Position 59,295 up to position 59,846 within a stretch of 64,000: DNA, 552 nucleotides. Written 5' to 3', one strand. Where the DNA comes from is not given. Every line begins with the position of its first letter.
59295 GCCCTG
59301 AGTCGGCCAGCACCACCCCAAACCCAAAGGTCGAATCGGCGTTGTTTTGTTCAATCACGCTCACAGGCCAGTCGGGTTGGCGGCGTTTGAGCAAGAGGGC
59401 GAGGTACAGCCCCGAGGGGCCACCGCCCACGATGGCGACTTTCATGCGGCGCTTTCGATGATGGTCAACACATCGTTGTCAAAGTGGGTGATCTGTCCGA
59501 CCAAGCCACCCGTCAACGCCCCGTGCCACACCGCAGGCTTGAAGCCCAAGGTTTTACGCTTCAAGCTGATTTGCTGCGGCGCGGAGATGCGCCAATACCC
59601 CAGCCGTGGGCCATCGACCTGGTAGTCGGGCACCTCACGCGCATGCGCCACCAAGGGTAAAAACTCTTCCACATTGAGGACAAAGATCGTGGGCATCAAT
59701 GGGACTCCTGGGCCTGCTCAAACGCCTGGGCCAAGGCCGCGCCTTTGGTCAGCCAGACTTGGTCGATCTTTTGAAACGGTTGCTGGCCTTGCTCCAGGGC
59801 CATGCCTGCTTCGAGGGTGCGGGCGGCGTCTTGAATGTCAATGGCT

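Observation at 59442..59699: MmoB/DmpM-like effector protein with no diiron monooxygenase partner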

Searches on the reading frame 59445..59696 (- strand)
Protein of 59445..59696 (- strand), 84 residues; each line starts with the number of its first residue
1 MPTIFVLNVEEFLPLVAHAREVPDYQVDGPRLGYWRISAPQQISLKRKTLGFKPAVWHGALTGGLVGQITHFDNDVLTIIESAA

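Call 3: search_protein_families(library=pfam, proteins=[window:59445-59696:-], max_evalue=1)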
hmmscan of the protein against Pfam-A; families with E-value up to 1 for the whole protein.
window:59445-59696:- (84 aa): 0 families

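Call 4: search_protein_families(library=ncbifam, proteins=[window:59445-59696:-], max_evalue=1)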
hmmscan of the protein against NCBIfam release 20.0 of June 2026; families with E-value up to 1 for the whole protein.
window:59445-59696:- (84 aa): 0 families

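Call 5: find_homologous_proteins(query=window:59445-59696:-, max_evalue=0.001)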
Query window:59445-59696:- (84 aa): 159 proteins with E <= 0.001 among 159 candidates; the best 120 are listed.
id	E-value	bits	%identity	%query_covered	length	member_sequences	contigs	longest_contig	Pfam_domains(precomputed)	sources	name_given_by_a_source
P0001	1.8e-47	176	94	100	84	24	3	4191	-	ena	-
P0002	6.6e-47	174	95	100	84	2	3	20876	-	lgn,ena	-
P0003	2.5e-42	160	89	98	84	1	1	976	-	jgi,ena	jgi:hypothetical protein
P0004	1.0e-35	138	74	98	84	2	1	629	-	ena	-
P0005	4.7e-35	136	76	100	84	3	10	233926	-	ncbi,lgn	ncbi:MAG: hypothetical protein V4646_08040 [Pseudomonadota bacterium]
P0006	8.3e-34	132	71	100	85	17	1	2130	-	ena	-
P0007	1.6e-33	131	70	100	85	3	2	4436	-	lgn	-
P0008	2.0e-33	131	72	99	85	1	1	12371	-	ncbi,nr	ncbi:MAG TPA: hypothetical protein VLJ58_02145 [Ramlibacter sp.]|nr:hypothetical protein [Ramlibacte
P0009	2.5e-33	131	71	99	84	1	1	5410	-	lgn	-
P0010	2.6e-33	131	73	100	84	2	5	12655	-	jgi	jgi:hypothetical protein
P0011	8.0e-33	129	71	100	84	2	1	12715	-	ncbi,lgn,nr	ncbi:MAG: glyoxalase/bleomycin resistance protein/dioxygenase [Polaromonas sp.]|nr:glyoxalase/bleomy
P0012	9.0e-33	129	73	100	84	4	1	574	-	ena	-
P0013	1.5e-32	128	68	100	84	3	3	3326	-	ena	-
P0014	1.9e-32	128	69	100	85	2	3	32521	-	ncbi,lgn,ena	-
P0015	2.3e-32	128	77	92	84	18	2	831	-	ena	-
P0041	2.2e-30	121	68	100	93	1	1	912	-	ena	-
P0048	7.4e-30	120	70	96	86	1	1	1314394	-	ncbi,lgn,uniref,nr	ncbi:hypothetical protein [Variovorax sp. Root411]|uniref:hypothetical protein n=1 Tax=Variovorax sp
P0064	3.1e-28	115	61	99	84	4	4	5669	-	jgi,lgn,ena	-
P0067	5.7e-28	114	63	100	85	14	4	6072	-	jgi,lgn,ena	-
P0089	4.9e-27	111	62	98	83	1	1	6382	-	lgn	-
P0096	1.1e-26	110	67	94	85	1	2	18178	-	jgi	jgi:hypothetical protein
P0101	1.3e-26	109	61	99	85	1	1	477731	-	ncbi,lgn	ncbi:MAG: hypothetical protein V4614_08275 [Pseudomonadota bacterium]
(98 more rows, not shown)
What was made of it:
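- Checked: About 160 homologues of 81-93 aa exist (call 5).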

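Call 6: search_solved_structures(query=window:59445-59696:-, max_evalue=10, show_alignments=3)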
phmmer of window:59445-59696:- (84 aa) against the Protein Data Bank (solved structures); distinct sequences matched with E-value up to 10: 2.
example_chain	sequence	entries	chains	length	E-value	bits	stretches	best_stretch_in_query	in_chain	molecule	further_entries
7xb2_1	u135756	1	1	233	0.96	12.4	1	24-54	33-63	Genome polyprotein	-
7c9y_A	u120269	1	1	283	1.3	12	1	24-54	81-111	VP1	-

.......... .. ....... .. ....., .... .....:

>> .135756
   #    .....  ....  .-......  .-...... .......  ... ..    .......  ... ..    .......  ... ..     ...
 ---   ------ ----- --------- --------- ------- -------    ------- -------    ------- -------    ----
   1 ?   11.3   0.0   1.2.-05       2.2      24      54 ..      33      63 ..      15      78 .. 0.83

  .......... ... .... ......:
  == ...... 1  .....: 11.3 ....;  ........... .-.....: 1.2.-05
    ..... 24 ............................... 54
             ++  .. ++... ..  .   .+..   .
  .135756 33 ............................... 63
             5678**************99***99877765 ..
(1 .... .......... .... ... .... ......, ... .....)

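Call 8: search_solved_structures(query=A1, max_evalue=10, show_alignments=3)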
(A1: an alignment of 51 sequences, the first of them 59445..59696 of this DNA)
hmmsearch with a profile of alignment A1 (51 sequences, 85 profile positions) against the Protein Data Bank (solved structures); distinct sequences matched with E-value up to 10: 1.
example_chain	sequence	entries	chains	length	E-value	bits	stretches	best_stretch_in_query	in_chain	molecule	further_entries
3fsm_A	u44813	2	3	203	1.1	12.2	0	54-78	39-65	COVALENT DIMER [L-Ala51, D-Ala51'] HIV-1 PROTEASE | COVALENT DIMER [L-ALA51,D-ALA51'] HIV-1 PROTEASE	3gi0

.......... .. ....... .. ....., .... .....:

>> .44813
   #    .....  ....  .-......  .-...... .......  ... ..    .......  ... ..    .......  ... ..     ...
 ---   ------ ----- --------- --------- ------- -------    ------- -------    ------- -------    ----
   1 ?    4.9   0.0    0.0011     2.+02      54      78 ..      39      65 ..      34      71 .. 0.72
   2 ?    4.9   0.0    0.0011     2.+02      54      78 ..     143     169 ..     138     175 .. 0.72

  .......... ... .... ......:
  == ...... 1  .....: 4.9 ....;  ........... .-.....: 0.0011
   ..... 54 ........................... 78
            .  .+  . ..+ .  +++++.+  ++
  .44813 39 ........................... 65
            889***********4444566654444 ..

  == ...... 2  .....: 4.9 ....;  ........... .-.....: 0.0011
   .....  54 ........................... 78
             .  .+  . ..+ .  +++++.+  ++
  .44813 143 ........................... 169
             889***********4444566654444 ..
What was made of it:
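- Tried and rejected: Direct Pfam, NCBIfam and PDB sequence searches with the query gave nothing useful (calls 3, 4, 6, 8).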

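Call 11: search_protein_families(library=pfam, alignment_id=A1, max_evalue=10)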
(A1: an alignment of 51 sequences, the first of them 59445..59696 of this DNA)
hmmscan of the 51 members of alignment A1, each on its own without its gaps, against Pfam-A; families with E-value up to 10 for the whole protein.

A. member 1, window:59445-59696:- (84 aa): 0 families

B. families by the number of members that match (of 51 scanned): 4 families
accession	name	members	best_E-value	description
PF02406.22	MmoB_DmpM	10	0.013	MmoB/DmpM family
PF23509.1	MSMEG_3727_PQQ-assoc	2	0.0063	MSMEG_3727, PQQ-associated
PF14731.12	Staphopain_pro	1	0.29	Staphopain proregion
PF10439.15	Bacteriocin_IIc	1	0.38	Bacteriocin class II with double-glycine leader peptide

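Call 14: predict_structure(alignment_id=A1)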
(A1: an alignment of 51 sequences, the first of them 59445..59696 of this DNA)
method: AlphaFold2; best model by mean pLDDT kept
length: 84 residues; sequences in the alignment: 51
mean_pLDDT: 94.9   pTM: 0.83
mean pLDDT of the five models: 94.9, 91.8, 91.7, 91.5, 90.6
residues with pLDDT >= 90: 77; 70-90: 6; 50-70: 1; < 50: 0
segments of 3 or more residues with pLDDT < 50: none
pLDDT, mean of each block of 10 residues (from residue 1): 96 97 97 97 97 94 93 96 79
secondary structure, 60 per line:
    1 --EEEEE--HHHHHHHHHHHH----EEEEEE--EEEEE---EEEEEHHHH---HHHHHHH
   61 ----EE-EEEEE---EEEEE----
elements in order: E3-7 H10-21 E26-31 E34-38 E42-46 H47-50 H54-60 E68-72 E76-80
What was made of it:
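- On MmoB/DmpM effector family (Pfam PF02406): Model pLDDT 94.9 (call 14).
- AF2 model pLDDT 94.9 (call 14).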

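Call 16: fold_search(model_id=the predicted structure, library=pdb)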
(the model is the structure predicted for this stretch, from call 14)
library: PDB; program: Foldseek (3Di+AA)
matches with E <= 10: 494; with E <= 0.001: 28
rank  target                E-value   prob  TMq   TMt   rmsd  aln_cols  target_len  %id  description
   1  7s6s_D                3.4e-05  1.00  0.70  0.48   3.4        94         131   15  Complex structure of Methane monooxygenase hydroxylase and regulatory subunit DBL1 (released 2021-12-29)
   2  2bf5_B                5.6e-05  1.00  0.75  0.70   2.6        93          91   22  Crystal structure of a toluene 4-monooxygenase catalytic effector protein variant missing four N-terminal residues (de (released 2005-05-19)
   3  2bf3_A                6.0e-05  1.00  0.71  0.68   2.8        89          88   22  Crystal structure of a toluene 4-monooxygenase catalytic effector protein variant missing ten N-terminal residues (del (released 2005-05-19)
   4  7s6t_D                6.8e-05  1.00  0.69  0.47   3.3        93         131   15  Complex structure of Methane monooxygenase hydroxylase and regulatory subunit H33A (released 2021-12-29)
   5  7m8r_D                7.2e-05  1.00  0.69  0.48   3.3        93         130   14  Complex structure of Methane monooxygenase hydroxylase and regulatory subunit with fluorosubstituted tryptophans (released 2021-07-28)
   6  5tdv_E                8.2e-05  1.00  0.73  0.62   2.5        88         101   23  Intermediate O2 diiron complex in the Q228A variant of Toluene 4-moonoxygenase (T4moHD) (released 2017-03-22)
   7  2bf5_A                8.8e-05  1.00  0.71  0.66   2.9        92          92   22  Crystal structure of a toluene 4-monooxygenase catalytic effector protein variant missing four N-terminal residues (de (released 2005-05-19)
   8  7s6t_H                9.4e-05  1.00  0.69  0.46   3.3        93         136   16  Complex structure of Methane monooxygenase hydroxylase and regulatory subunit H33A (released 2021-12-29)
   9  3ge8_H                1.1e-04  1.00  0.70  0.60   2.8        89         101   22  Toluene 4-monooxygenase HD T201A diferric, resting state complex (released 2009-07-28)
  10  6vk4_D                1.1e-04  1.00  0.69  0.48   3.3        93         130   16  Crystal Structure of Methylosinus trichosporium OB3b Soluble Methane Monooxygenase Hydroxylase and Regulatory Componen (released 2020-08-05)
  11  5tdv_H                1.1e-04  1.00  0.70  0.59   2.9        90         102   22  Intermediate O2 diiron complex in the Q228A variant of Toluene 4-moonoxygenase (T4moHD) (released 2017-03-22)
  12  7s6r_D                1.1e-04  1.00  0.69  0.47   3.3        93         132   15  Complex structure of Methane monooxygenase hydroxylase and regulatory subunit with H5A mutation (released 2021-12-29)
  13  2bf3_B                1.1e-04  1.00  0.70  0.68   2.9        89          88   22  Crystal structure of a toluene 4-monooxygenase catalytic effector protein variant missing ten N-terminal residues (del (released 2005-05-19)
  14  7s7h_D                1.2e-04  1.00  0.66  0.45   3.4        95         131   16  Complex structure of Methane monooxygenase hydroxylase and regulatory subunit DBL2 (released 2021-12-29)
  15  3dhi_E                1.3e-04  1.00  0.70  0.59   2.9        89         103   22  Crystal Structure of Reduced Toluene 4-Monoxygenase Hydroxylase Complexed with Effector Protein (released 2008-12-30)
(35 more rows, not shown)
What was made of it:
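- On MmoB/DmpM effector family (Pfam PF02406): The top 31 PDB matches are all MmoB, T4moD or PHM with TM 0.70-0.75 and prob 1.00; the next fold scores E 0.3 with TM <= 0.43 (call 16).
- Closest known: Effector/regulatory proteins of bacterial multicomponent diiron monooxygenases. Same: Same fold and secondary-structure order (calls 14, 16).
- The Foldseek top 31 PDB hits are all MmoB, T4moD or PHM, with TM 0.70-0.75 and E from 3e-5; the next fold scores E 0.3 (call 16).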

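Call 17: search_protein_representatives(alignment_id=A1)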
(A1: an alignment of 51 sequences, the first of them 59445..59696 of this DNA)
Query: 51 sequences, 85 profile positions. Proteins with E-value up to 0.001 (for the whole library): 131; up to 1e-10: 66; up to 1e-30: 1. The best 131 are listed.
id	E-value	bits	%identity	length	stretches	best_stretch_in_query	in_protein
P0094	2.0e-38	146.0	-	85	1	1-83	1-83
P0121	6.2e-26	105.9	-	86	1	1-83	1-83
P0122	7.5e-25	102.5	-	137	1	4-80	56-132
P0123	1.1e-24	101.9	-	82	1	1-81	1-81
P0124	2.9e-23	97.4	-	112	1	3-81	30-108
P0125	8.3e-23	95.9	-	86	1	1-81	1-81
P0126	8.6e-23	95.9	-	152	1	3-80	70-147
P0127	1.1e-22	95.5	-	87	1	3-83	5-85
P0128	1.3e-22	95.3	-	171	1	4-81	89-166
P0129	2.6e-22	94.4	-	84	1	2-81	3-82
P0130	3.2e-22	94.1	-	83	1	1-83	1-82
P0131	2.4e-21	91.3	-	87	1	1-82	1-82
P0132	3.7e-21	90.6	-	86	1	2-81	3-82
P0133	5.2e-21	90.2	-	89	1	1-82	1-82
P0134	1.2e-20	89.0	-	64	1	1-56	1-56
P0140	8.3e-18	79.9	-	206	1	1-82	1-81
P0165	8.3e-14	67.1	-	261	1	3-80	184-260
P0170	3.7e-13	65.0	-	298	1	3-82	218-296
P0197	6.5e-09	51.4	-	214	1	3-78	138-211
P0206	2.6e-08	49.5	-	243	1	3-65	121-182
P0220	4.1e-07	45.7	-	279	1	2-80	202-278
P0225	2.5e-06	43.1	-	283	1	3-80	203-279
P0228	4.9e-06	42.2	-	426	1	22-81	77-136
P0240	8.2e-05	38.3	-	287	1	2-79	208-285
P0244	1.3e-04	37.6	-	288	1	2-80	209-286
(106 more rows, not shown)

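Call 19: search_protein_families(library=pfam, proteins=[P0165, P0170, P0220, P0225, P0240, P0244, P0197, P0140, P0228, P0206], max_evalue=0.1)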
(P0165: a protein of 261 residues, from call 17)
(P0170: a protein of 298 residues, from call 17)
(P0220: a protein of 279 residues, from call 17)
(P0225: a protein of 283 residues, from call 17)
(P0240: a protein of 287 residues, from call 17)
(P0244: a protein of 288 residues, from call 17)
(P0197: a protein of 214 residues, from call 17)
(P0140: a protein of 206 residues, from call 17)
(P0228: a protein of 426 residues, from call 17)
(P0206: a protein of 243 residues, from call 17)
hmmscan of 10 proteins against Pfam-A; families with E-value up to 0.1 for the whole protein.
P0165 (261 aa): 1 family
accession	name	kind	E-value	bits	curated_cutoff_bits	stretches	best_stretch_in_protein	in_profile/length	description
PF00903.31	Glyoxalase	-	1.6e-11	45.1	20.6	1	6-128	1-120/121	Glyoxalase/Bleomycin resistance protein/Dioxygenase superfamily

P0170 (298 aa): 2 families
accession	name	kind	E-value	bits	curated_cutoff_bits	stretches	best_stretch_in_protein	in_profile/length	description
PF00903.31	Glyoxalase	-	9.8e-17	61.9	20.6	1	16-153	2-121/121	Glyoxalase/Bleomycin resistance protein/Dioxygenase superfamily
PF22658.2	YycE-like_N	-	0.00052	20.3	27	1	20-43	4-27/52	YycE-like N-terminal domain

P0220 (279 aa): 2 families
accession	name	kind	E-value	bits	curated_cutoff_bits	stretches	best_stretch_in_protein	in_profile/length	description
PF00903.31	Glyoxalase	-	8.2e-13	49.3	20.6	1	26-152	2-121/121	Glyoxalase/Bleomycin resistance protein/Dioxygenase superfamily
PF18029.7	Glyoxalase_6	-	0.046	14.8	23.6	0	30-152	3-105/106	Glyoxalase-like domain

P0225 (283 aa): 1 family
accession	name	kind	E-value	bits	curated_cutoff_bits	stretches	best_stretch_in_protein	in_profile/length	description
PF00903.31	Glyoxalase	-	8.3e-15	55.7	20.6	1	14-144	1-121/121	Glyoxalase/Bleomycin resistance protein/Dioxygenase superfamily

P0240 (287 aa): 1 family
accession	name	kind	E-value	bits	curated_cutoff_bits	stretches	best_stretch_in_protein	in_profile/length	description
PF00903.31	Glyoxalase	-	5.8e-13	49.7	20.6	1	13-144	2-121/121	Glyoxalase/Bleomycin resistance protein/Dioxygenase superfamily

P0244 (288 aa): 2 families
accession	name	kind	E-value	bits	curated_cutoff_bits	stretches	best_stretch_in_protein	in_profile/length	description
PF00903.31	Glyoxalase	-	2.7e-11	44.4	20.6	1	11-157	2-121/121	Glyoxalase/Bleomycin resistance protein/Dioxygenase superfamily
PF22532.2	WIV_dom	-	0.0071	16.6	27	0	208-234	24-50/66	Nonstructural protein, WIV domain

P0197 (214 aa): 1 family
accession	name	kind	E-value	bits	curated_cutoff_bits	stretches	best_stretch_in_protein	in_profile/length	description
PF00903.31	Glyoxalase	-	0.0099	16.7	20.6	1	3-87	41-121/121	Glyoxalase/Bleomycin resistance protein/Dioxygenase superfamily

P0140 (206 aa): 2 families
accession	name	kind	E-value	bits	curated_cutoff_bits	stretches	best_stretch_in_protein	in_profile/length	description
PF00266.25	Aminotran_5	-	1.7e-05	24.5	21.5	1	134-186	129-181/371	Aminotransferase class-V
PF01053.26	Cys_Met_Meta_PP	-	0.064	12.2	27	1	125-188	118-181/381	Cys/Met metabolism PLP-dependent enzyme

P0228 (426 aa): 0 families

P0206 (243 aa): 1 family
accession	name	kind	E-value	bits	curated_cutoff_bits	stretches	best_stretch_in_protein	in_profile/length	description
PF00903.31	Glyoxalase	-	1.8e-06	28.7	20.6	1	5-55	69-121/121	Glyoxalase/Bleomycin resistance protein/Dioxygenase superfamily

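Call 20: find_encoding_contigs(protein=P0048, flank=8000, max_places=2)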
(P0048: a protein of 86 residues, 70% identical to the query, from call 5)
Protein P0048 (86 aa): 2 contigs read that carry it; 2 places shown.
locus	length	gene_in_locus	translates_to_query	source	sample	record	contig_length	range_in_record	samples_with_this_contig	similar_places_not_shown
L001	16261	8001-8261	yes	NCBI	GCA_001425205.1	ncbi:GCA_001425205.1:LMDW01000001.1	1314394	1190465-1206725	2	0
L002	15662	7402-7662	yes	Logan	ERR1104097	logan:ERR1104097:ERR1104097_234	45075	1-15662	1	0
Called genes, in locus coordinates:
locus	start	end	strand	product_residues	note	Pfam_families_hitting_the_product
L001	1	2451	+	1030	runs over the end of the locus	PF00873:ACR_tran, PF02355:SecD_SecF_C (weak)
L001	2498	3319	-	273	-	PF02909:TetR_C_1 (weak)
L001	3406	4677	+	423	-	-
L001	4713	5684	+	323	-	PF03401:TctC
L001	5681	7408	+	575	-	PF00501:AMP-binding, PF13193:AMP-binding_C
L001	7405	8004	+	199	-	PF00903:Glyoxalase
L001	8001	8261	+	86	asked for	-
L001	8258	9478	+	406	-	PF01494:FAD_binding_3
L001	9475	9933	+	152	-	PF13279:4HBT_2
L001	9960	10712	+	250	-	PF17645:Amdase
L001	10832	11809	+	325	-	PF08240:ADH_N, PF00107:ADH_zinc_N, PF13602:ADH_zinc_N_2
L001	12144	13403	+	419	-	PF07690:MFS_1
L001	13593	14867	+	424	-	PF13609:Porin_4, PF00267:Porin_1 (faint)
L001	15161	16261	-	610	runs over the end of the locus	PF01266:DAO (weak), PF01494:FAD_binding_3, PF21274:Rng_hyd_C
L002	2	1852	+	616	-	?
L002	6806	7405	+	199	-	PF00903:Glyoxalase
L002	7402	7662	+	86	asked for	-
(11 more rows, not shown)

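Call 21: find_encoding_contigs(protein=P0101, flank=8000, max_places=2)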
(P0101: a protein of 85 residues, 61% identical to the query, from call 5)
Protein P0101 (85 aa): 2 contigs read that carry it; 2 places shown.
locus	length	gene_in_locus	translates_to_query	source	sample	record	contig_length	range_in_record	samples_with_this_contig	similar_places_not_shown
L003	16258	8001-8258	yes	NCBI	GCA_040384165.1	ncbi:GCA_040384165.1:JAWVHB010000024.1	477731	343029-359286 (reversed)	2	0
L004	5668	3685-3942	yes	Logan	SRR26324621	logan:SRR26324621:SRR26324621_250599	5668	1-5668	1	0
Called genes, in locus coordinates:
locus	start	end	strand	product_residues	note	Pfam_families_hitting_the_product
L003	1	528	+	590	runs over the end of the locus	PF00501:AMP-binding, PF13193:AMP-binding_C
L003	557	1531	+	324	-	PF03401:TctC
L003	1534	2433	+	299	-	PF04909:Amidohydro_2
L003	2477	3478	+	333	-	PF02558:ApbA, PF03807:F420_oxidored (weak), PF08546:ApbA_C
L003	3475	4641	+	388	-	PF22691:Thiolase_C_1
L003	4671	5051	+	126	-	PF12172:zf-ChsH2, PF01796:OB_ChsH2_C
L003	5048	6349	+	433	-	-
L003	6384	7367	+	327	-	PF03401:TctC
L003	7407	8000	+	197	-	PF00903:Glyoxalase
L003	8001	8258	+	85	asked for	-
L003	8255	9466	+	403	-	PF01494:FAD_binding_3 (faint)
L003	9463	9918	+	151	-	PF13279:4HBT_2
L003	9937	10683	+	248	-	PF17645:Amdase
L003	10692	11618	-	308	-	PF00126:HTH_1, PF03466:LysR_substrate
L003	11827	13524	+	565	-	PF00501:AMP-binding, PF13193:AMP-binding_C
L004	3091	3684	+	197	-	PF00903:Glyoxalase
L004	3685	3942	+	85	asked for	-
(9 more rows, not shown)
